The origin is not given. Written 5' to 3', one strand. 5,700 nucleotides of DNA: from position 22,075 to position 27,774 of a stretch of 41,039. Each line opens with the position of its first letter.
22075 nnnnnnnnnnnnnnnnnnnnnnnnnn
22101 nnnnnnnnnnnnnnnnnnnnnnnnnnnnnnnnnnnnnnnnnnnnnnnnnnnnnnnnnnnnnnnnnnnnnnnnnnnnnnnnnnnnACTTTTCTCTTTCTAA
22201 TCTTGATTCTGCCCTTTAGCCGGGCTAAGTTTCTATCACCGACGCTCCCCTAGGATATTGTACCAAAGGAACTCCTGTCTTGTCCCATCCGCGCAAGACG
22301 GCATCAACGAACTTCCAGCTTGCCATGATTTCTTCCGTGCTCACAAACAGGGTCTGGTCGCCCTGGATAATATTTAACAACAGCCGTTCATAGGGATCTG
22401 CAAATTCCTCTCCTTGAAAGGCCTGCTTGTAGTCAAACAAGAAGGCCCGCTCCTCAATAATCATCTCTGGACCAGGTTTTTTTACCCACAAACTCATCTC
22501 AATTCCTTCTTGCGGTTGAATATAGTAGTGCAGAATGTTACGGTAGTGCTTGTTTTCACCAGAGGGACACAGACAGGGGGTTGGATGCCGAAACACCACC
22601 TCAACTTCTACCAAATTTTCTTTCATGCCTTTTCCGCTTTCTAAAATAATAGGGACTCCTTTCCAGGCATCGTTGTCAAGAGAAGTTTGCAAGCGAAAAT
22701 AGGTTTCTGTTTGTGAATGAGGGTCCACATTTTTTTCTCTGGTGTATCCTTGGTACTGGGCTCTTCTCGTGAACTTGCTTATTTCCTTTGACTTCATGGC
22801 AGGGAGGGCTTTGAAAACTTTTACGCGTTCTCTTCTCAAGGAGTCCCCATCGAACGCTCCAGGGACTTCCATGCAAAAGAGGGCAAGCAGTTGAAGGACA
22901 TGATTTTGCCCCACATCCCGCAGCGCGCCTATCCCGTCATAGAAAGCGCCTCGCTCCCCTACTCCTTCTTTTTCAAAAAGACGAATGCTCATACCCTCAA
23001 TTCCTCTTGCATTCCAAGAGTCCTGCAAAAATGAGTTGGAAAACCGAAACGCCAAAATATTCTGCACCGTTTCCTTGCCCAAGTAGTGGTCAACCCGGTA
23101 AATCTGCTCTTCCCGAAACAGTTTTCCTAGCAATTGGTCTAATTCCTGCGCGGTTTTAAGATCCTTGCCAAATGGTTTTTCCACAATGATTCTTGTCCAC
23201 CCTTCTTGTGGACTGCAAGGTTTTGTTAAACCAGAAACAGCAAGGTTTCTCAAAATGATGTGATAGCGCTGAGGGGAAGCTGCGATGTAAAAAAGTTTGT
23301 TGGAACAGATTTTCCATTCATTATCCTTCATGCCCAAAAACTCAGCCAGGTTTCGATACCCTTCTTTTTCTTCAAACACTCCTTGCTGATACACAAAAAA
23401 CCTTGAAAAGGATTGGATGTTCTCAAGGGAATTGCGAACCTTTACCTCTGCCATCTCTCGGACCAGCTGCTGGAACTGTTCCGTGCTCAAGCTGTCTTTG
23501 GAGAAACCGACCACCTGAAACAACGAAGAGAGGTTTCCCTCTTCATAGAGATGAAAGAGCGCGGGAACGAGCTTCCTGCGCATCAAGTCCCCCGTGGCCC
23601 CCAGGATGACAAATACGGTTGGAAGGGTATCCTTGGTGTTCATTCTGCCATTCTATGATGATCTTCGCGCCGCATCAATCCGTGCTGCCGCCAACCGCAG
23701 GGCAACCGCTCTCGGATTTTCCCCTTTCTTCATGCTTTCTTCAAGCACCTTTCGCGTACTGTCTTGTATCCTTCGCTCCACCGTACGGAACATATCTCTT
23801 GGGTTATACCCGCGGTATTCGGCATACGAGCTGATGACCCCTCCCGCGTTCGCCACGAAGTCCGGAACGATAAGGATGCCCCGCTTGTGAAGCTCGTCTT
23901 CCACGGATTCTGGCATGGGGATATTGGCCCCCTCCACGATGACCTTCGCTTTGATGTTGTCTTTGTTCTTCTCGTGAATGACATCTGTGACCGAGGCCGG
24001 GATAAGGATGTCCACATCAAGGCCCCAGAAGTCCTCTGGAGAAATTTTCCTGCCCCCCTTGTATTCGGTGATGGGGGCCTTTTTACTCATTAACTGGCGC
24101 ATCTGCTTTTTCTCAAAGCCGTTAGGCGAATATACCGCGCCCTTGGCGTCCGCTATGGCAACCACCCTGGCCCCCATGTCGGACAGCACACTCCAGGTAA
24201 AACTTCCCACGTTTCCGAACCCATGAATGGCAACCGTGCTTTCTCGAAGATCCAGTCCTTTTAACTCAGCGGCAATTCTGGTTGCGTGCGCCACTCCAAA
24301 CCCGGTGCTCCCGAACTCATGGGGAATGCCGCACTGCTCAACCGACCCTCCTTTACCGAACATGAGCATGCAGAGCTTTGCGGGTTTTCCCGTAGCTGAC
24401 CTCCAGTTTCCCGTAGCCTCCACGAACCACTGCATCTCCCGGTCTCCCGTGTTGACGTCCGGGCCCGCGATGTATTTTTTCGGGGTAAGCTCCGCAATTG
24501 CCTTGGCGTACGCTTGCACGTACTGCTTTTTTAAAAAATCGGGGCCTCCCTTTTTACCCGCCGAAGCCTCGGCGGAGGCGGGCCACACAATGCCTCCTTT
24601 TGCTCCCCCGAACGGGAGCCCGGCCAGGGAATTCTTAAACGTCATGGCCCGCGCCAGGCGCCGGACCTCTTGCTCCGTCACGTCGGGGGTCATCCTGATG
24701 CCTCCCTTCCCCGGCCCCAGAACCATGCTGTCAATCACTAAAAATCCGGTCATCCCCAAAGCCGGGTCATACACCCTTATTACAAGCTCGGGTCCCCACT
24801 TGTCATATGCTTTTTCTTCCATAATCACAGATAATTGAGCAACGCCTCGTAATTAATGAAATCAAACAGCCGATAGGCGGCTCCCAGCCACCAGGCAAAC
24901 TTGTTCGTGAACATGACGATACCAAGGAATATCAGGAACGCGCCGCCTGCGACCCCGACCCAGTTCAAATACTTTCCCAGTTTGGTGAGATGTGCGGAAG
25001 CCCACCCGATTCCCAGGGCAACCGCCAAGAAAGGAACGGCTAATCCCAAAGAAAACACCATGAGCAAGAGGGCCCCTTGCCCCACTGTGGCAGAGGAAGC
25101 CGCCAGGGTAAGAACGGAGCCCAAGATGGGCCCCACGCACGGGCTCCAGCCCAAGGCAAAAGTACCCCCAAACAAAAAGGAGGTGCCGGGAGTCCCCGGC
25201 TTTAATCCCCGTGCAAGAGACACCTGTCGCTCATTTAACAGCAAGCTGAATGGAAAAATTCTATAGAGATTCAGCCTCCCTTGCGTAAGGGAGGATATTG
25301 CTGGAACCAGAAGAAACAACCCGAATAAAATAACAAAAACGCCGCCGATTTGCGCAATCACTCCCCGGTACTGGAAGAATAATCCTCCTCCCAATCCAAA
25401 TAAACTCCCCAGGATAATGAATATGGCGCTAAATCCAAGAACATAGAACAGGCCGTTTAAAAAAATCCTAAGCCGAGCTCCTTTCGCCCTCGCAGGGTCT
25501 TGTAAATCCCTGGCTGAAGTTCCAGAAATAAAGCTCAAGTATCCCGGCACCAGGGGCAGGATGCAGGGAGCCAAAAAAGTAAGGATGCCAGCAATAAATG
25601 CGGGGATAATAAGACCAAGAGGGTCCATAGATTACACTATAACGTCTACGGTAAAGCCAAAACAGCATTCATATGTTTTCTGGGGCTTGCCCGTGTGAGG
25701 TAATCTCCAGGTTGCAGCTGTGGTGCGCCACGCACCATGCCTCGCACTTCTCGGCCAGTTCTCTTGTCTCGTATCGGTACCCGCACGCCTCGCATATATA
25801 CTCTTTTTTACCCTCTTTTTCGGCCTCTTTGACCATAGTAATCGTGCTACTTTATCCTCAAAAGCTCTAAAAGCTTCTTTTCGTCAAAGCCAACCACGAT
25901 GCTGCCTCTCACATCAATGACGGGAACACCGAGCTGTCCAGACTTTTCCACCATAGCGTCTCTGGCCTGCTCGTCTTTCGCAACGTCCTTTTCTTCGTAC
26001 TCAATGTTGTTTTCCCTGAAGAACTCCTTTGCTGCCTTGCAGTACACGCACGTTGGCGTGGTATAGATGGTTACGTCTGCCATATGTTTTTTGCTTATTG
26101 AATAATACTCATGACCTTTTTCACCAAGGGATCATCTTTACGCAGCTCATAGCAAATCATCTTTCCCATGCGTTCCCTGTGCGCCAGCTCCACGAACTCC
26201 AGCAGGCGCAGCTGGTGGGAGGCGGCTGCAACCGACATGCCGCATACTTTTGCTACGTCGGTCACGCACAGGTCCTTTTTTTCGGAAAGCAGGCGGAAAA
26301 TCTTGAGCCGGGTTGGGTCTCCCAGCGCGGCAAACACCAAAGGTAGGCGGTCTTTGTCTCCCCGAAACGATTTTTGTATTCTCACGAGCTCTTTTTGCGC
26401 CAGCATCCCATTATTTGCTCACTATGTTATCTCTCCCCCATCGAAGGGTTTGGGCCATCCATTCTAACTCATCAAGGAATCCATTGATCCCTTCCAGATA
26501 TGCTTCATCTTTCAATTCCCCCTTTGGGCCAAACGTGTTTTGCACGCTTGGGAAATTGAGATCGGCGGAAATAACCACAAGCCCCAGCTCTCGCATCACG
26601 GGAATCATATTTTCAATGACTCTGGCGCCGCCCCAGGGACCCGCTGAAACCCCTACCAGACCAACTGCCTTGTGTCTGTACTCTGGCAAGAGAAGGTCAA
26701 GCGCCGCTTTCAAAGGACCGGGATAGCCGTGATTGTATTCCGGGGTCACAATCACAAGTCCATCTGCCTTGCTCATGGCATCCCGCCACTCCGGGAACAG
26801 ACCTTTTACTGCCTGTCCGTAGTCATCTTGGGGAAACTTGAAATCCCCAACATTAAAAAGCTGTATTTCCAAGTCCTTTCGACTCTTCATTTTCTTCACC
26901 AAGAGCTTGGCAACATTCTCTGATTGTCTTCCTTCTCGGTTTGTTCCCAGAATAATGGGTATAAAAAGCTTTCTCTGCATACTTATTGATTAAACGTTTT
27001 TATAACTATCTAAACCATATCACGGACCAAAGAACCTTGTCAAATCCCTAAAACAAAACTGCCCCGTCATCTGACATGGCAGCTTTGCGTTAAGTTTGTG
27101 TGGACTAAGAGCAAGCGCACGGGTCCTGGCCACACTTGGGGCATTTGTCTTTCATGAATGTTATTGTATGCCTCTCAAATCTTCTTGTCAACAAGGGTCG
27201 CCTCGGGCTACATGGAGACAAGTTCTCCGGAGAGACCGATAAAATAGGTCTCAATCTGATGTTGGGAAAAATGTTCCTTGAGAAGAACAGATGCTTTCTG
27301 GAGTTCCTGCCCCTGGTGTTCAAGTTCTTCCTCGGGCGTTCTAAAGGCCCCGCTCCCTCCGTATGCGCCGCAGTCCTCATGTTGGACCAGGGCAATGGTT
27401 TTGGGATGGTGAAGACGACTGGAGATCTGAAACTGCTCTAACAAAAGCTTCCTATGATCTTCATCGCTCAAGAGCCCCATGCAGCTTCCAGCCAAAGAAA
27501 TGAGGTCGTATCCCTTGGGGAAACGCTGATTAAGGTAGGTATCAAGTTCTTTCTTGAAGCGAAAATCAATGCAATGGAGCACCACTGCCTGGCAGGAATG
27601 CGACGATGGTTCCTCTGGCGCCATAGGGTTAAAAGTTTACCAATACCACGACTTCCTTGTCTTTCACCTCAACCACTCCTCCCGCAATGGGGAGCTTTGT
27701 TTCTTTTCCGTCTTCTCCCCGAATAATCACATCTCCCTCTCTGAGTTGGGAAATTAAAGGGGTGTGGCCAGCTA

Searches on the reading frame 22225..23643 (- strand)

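Call 96: search_protein_families(library=pfam, proteins=[window:22225-23643:-], max_evalue=0.0001)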
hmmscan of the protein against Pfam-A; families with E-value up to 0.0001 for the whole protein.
window:22225-23643:- (472 aa): 2 families
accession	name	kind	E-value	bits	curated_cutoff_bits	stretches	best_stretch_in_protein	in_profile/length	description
PF02781.21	G6PD_C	-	4.5e-80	269.3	27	1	197-467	1-278/296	Glucose-6-phosphate dehydrogenase, C-terminal domain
PF00479.28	G6PD_N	-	1.2e-55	189.4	22.1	1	12-195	1-183/183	Glucose-6-phosphate dehydrogenase, NAD binding domain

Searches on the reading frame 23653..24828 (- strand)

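Call 96: search_protein_families(library=pfam, proteins=[window:23653-24828:-], max_evalue=0.0001)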
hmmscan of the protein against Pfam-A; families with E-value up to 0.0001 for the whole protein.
window:23653-24828:- (391 aa): 3 families
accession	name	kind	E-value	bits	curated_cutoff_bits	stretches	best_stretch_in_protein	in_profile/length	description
PF00208.27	ELFV_dehydrog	-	9.5e-51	173.3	23.4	1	167-387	2-236/241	Glutamate/Leucine/Phenylalanine/Valine dehydrogenase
PF02812.23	ELFV_dehydrog_N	-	1.4e-25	89.9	25.3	1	26-139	21-127/129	Glu/Leu/Phe/Val dehydrogenase, dimerisation domain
PF05088.18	Bac_GDH_CD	-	3.5e-05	23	22.8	0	288-337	398-447/497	Bacterial NAD-glutamate dehydrogenase, catalytic domain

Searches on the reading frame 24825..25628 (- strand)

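Call 96: search_protein_families(library=pfam, proteins=[window:24825-25628:-], max_evalue=0.0001)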
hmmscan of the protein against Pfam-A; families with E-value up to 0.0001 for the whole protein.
window:24825-25628:- (267 aa): 2 families
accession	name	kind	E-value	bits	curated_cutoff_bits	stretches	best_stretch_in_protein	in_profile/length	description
PF02683.22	DsbD_TM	-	1.9e-13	50.7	27.1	1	8-240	5-215/219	Cytochrome C biogenesis protein transmembrane domain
PF13386.12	DsbD_2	-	1.7e-10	41.5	24.9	1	10-236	2-197/199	Cytochrome C biogenesis protein transmembrane region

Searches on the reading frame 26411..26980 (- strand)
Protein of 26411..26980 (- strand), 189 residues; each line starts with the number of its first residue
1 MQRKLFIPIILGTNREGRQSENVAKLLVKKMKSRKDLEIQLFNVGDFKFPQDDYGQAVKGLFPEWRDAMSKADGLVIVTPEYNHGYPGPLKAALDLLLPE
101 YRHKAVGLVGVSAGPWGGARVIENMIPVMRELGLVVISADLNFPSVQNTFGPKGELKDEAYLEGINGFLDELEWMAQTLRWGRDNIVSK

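Call 96: search_protein_families(library=pfam, proteins=[window:26411-26980:-], max_evalue=0.0001)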
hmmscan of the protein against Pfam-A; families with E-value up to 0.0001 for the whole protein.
window:26411-26980:- (189 aa): 1 family
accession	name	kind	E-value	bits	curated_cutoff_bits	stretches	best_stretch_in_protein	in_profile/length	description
PF03358.20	FMN_red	-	1.4e-30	106.3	24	1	9-143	5-147/152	NADPH-dependent FMN reductase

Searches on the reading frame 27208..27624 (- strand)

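Call 96: search_protein_families(library=pfam, proteins=[window:27208-27624:-], max_evalue=0.0001)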
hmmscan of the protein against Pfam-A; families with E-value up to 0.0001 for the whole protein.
window:27208-27624:- (138 aa): 1 family
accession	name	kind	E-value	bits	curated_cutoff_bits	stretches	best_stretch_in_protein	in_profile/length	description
PF20393.3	Pro_CA_2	-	3.6e-15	56.7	30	1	11-132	4-118/125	Putative carbonic anhydrase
